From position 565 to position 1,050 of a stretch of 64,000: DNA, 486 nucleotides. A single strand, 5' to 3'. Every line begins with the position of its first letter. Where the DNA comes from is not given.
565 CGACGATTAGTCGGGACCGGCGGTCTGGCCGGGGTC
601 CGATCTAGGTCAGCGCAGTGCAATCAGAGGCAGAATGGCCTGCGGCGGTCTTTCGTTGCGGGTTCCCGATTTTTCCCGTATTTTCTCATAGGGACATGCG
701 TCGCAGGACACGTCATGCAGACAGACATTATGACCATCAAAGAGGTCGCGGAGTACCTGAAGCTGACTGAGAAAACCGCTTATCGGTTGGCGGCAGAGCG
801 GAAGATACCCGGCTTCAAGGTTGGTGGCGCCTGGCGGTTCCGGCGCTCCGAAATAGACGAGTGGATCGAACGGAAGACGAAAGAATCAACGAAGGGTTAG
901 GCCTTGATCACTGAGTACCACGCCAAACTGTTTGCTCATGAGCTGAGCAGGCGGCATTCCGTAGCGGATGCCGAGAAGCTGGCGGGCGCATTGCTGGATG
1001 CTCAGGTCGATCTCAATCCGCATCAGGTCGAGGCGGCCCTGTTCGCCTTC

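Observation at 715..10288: Island-borne HTH / SNF2 helicase / giant methyltransferase / Res-like helicase-nuclease operon: candidate hybrid (Type III-like plus DISARM-like) defence system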

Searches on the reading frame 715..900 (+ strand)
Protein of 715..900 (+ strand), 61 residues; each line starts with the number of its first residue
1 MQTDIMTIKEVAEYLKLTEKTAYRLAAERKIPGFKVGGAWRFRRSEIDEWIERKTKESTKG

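Call 3: search_protein_families(library=pfam, proteins=[window:715-900:+], max_evalue=0.01)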
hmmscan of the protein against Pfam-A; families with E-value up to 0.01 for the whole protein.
window:715-900:+ (61 aa): 1 family
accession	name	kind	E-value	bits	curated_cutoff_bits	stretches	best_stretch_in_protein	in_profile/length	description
PF12728.13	HTH_17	-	7.4e-20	71.4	27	1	6-54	2-50/51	Helix-turn-helix domain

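Call 4: search_protein_families(library=padloc, proteins=[window:715-900:+], max_evalue=0.01)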
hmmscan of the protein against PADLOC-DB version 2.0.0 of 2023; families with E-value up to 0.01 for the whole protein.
window:715-900:+ (61 aa): 1 family
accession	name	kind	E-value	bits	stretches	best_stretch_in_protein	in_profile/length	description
PDLC04133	mad1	-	5e-09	34.3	1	4-51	4-51/60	mads_1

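Call 6: search_protein_families(library=ncbifam, proteins=[window:715-900:+], max_evalue=0.001)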
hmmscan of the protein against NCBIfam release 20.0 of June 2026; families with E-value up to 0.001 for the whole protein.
window:715-900:+ (61 aa): 3 families
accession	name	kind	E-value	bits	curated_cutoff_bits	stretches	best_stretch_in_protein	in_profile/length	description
NF047737.1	antiphage_MADS1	equivalog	4.4e-25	87.7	80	1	5-51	3-49/49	methylation-associated defense system helix-turn-helix domain-containing protein MAD1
TIGR01764.1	excise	domain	8.9e-17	61.2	28.8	1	6-53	2-49/49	excisionase family DNA-binding protein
NF033787.1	HTH_BldC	subfamily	4.7e-05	23.2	77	1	5-49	2-47/49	BldC family transcriptional regulator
